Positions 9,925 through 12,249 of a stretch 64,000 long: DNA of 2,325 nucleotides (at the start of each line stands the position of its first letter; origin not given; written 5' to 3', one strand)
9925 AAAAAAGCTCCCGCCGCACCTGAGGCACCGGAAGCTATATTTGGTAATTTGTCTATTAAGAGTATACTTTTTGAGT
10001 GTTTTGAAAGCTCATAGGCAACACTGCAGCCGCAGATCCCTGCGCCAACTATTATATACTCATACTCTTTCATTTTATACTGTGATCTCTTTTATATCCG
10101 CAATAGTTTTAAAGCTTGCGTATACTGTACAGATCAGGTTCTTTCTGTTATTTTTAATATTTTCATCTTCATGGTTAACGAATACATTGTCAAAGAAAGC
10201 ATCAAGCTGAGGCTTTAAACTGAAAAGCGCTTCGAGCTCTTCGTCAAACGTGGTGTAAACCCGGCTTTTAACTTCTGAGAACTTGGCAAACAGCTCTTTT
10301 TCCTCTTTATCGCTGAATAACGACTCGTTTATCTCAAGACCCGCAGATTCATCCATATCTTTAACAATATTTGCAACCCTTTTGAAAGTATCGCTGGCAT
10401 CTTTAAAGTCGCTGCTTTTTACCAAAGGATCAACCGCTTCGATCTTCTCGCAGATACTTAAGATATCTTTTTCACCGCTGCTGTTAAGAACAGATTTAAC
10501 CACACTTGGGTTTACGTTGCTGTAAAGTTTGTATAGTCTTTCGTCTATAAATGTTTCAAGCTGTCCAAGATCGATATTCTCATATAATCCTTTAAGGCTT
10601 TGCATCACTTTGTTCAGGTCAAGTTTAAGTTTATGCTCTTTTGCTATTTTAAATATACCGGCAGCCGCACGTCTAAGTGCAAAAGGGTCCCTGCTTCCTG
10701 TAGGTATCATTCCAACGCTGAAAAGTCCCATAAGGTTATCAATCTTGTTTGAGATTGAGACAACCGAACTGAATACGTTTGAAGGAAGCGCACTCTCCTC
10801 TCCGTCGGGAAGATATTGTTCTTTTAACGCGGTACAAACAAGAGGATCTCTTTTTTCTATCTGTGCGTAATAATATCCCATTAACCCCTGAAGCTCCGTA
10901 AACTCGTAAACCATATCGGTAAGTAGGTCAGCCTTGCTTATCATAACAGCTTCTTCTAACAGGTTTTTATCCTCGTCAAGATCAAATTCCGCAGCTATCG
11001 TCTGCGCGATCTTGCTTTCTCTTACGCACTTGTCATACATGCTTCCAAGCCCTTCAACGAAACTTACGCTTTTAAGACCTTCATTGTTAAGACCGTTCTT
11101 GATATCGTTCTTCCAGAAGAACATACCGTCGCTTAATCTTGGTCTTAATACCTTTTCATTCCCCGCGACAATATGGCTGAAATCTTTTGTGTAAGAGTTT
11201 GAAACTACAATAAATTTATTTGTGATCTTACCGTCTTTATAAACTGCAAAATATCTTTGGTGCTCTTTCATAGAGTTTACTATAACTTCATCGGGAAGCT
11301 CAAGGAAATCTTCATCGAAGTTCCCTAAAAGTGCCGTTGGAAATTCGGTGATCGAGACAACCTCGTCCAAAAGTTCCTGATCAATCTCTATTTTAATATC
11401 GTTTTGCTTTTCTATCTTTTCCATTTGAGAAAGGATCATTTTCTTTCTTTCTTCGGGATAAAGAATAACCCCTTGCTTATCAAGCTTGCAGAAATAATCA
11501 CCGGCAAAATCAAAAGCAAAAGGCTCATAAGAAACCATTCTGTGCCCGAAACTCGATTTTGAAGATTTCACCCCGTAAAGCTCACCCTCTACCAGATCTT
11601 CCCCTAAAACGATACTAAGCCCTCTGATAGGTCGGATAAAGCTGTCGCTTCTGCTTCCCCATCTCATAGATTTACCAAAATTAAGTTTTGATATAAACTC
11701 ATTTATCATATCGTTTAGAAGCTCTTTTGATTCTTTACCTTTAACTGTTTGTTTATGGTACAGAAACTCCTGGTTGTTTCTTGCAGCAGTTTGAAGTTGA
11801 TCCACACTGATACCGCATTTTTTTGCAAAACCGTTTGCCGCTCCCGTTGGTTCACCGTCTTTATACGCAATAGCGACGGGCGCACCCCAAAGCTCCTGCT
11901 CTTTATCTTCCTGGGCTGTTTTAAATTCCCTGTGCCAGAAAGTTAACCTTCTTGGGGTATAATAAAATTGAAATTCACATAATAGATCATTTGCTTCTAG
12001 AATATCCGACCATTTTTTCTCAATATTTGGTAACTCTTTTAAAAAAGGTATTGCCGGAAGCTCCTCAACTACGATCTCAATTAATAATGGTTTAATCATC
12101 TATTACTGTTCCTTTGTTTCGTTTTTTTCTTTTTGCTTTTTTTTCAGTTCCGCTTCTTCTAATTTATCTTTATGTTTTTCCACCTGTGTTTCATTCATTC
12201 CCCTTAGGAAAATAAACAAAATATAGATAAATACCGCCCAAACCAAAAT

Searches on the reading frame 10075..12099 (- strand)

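Call 75: search_protein_families(library=pfam, proteins=[window:10075-12099:-], max_evalue=0.00001)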
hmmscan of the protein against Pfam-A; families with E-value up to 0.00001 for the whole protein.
window:10075-12099:- (674 aa): 2 families
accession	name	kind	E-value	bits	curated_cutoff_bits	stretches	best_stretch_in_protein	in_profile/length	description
PF02092.22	tRNA_synt_2f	-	5.6e-185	616.7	29.2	1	5-538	1-535/536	Glycyl-tRNA synthetase beta subunit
PF05746.21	DALR_1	-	7.6e-06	26.4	22.3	0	572-669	5-108/117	DALR anticodon binding domain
